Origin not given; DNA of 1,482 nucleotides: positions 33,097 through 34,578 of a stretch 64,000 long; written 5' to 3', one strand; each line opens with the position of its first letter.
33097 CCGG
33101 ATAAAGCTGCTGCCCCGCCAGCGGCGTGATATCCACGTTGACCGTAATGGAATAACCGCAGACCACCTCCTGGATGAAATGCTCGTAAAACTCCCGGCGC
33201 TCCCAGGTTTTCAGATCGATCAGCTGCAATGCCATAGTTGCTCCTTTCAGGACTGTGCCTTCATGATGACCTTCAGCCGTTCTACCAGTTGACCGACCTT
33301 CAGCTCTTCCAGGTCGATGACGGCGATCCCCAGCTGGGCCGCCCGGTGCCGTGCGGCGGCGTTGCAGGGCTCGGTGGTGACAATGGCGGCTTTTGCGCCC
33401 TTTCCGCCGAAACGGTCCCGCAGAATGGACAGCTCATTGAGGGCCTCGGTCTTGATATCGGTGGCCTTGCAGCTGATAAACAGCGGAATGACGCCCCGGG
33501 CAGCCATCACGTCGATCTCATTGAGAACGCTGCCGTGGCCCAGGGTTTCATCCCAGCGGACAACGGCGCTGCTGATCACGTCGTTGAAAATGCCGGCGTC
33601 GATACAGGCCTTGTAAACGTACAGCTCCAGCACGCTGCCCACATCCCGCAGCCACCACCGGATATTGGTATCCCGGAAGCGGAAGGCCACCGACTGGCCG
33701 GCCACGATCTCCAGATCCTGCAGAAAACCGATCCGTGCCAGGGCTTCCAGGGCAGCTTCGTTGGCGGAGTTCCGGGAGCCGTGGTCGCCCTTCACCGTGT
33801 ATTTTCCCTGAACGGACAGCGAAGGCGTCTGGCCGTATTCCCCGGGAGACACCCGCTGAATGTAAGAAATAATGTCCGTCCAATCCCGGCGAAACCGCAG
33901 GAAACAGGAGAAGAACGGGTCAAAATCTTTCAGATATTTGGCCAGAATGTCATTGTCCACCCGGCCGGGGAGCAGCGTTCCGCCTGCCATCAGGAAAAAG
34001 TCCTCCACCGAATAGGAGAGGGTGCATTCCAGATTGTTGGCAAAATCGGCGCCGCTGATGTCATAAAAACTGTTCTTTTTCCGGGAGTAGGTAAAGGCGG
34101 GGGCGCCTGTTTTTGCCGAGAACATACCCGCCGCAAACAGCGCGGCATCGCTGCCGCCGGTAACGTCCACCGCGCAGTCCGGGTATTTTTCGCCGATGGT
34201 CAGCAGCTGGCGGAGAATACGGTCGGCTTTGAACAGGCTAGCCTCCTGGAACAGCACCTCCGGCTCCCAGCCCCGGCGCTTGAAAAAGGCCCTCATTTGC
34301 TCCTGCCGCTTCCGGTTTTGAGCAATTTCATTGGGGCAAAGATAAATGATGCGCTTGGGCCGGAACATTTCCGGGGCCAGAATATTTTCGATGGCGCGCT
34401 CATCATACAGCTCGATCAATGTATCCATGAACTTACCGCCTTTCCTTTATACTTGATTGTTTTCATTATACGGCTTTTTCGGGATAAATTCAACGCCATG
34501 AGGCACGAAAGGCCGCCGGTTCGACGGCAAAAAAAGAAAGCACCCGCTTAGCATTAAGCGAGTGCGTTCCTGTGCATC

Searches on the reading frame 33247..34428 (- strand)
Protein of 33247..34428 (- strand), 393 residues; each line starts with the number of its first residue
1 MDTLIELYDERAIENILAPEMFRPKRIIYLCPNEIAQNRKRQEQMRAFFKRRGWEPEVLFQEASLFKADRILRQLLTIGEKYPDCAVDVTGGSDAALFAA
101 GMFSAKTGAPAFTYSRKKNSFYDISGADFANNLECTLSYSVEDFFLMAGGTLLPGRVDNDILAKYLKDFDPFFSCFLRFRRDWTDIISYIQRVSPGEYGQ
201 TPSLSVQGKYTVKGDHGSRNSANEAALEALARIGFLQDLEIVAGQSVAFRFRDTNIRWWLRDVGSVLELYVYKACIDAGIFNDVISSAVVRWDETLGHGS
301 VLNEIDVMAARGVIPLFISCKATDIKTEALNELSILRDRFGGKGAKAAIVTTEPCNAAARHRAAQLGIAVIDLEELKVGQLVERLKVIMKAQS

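Call 54: search_protein_families(library=padloc, proteins=[window:33247-34428:-], max_evalue=0.001)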
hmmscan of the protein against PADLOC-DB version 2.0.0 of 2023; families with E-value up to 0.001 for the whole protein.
window:33247-34428:- (393 aa): 13 families
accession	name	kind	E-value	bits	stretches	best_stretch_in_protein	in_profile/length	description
PDLC01895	CARF4--CARF_PDDEXK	-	1e-45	154.5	1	1-386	1-381/397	-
PDLC01880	CARF4--CARF_PDDEXK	-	3.5e-29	100.2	1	1-385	1-358/364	-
PDLC01881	CARF4--CARF_PDDEXK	-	1e-24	85.4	1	1-375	3-363/378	-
PDLC01884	CARF4--CARF_PDDEXK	-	1.7e-23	81.7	1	3-391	4-379/382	-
PDLC01619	Csx1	-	1.5e-11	42.1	1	1-355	1-307/330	CAS-III; associated_signaling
PDLC01968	CARF_PDDEXK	-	2.4e-11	41.4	1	249-390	228-356/361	-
PDLC01898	CARF4--CARF_PDDEXK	-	1.4e-09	35.6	1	261-378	171-288/296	-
PDLC01890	CARF4--CARF_PDDEXK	-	6.8e-09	33.6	1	212-377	202-344/366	-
PDLC01037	Csx1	-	5e-08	30.9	1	2-388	3-317/320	ARF+Nuclease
PDLC01882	CARF4--CARF_PDDEXK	-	1.3e-07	28.5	1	263-377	435-557/569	-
PDLC01887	CARF4--CARF_PDDEXK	-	1.4e-07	29.3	1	2-114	2-110/285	-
PDLC01900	CARF4--CARF_PDDEXK_AAA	-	5.8e-07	26.5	1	245-372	424-549/556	-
PDLC01889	CARF4--CARF_PDDEXK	-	3.4e-05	21.2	1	303-378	271-346/367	-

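Call 55: search_protein_families(library=pfam, proteins=[window:33247-34428:-], max_evalue=0.001)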
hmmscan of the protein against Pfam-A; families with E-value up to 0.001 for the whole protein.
window:33247-34428:- (393 aa): 1 family
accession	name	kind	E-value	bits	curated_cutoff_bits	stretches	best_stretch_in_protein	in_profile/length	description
PF09002.17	Card1_endonuc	-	4.1e-06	26.8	26.4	1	264-377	10-123/136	Card1-like, endonuclease domain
